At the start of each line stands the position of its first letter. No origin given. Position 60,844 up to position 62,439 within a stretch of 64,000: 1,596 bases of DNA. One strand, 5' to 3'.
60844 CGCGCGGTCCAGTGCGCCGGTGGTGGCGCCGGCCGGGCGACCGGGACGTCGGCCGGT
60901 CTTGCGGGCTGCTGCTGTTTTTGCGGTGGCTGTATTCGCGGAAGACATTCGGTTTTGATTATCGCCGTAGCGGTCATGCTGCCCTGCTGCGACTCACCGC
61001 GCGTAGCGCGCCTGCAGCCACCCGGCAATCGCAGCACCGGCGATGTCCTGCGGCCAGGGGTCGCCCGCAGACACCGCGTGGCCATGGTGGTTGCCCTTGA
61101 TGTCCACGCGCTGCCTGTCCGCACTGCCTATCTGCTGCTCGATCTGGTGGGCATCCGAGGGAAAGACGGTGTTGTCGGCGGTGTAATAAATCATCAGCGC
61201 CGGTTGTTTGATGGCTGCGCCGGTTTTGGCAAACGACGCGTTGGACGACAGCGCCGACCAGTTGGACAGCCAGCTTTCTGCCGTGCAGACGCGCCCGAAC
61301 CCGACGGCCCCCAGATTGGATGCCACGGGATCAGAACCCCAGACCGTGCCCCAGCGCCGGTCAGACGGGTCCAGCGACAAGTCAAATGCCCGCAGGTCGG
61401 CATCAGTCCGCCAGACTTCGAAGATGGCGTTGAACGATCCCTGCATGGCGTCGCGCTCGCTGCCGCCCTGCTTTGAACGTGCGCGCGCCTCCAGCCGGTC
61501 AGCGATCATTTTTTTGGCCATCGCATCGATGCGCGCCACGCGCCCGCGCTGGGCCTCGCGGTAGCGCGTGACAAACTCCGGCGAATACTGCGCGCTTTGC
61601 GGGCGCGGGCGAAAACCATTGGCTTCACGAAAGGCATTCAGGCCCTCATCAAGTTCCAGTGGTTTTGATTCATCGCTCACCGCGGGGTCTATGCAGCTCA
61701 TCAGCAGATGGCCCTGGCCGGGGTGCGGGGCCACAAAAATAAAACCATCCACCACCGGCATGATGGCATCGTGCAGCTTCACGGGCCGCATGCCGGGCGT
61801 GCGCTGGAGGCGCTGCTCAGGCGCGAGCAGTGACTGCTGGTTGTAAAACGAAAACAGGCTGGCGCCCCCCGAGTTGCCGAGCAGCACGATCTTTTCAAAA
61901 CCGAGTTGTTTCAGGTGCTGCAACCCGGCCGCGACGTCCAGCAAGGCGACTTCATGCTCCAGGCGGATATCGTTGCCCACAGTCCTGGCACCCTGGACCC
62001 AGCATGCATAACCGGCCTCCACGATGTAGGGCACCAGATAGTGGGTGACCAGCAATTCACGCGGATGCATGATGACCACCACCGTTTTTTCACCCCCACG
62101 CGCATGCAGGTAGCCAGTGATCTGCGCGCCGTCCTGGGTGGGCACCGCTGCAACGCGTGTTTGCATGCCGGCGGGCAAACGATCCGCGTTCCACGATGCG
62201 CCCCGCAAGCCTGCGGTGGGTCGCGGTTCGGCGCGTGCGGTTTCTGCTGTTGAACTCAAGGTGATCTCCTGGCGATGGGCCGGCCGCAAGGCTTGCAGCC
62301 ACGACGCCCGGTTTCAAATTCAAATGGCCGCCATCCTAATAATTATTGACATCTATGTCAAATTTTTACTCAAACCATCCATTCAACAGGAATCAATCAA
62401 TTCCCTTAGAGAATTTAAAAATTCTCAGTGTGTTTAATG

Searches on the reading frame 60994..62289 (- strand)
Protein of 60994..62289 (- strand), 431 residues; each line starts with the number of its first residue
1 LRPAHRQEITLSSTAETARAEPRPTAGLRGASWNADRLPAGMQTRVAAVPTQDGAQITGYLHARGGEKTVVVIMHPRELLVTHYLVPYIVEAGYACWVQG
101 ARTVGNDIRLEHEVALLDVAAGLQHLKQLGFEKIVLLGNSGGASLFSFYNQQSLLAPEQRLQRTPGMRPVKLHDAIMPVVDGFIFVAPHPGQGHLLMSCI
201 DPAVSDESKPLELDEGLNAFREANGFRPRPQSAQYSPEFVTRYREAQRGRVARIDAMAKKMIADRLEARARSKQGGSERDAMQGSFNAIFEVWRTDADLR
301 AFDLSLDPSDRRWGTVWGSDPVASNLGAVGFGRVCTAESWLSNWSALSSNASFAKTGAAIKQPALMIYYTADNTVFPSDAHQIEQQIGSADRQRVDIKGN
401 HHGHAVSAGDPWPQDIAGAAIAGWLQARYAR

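Call 62: find_encoding_contigs(protein=window:60994-62289:-, flank=10000, max_places=10)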
Protein window:60994-62289:- (431 aa): no gene with exactly this product is on record in the collection.
